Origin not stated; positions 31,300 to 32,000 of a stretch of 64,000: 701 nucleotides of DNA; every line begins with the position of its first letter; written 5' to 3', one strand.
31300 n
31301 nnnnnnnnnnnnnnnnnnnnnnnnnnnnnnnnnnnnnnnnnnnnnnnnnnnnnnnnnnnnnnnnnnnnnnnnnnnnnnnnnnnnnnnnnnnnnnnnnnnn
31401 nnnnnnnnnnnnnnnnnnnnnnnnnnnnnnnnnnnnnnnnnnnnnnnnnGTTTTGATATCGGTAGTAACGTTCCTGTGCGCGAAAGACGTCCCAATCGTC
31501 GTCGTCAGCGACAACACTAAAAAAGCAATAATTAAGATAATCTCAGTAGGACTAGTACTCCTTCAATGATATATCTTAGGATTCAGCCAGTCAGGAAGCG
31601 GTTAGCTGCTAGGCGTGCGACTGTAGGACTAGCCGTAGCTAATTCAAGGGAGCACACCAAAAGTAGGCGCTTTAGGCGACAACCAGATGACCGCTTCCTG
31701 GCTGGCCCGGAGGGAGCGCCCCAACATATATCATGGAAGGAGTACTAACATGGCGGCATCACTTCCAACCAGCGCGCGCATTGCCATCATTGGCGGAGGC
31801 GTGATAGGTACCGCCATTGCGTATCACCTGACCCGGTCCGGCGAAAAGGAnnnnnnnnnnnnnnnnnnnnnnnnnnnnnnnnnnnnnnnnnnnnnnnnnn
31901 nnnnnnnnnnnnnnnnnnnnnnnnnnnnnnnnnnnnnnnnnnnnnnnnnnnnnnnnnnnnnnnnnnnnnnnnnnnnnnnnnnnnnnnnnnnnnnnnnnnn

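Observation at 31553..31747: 195-nt nested hairpin between the mttB-family and dmgdh-like genes that buries the downstream Shine-Dalgarno sequence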

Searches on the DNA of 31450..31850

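Call 67: search_rna_families(source=window, start=31450, end=31850, threshold=evalue, max_evalue=1)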
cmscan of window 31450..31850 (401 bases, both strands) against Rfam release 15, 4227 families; matches with E-value up to 1: 0.
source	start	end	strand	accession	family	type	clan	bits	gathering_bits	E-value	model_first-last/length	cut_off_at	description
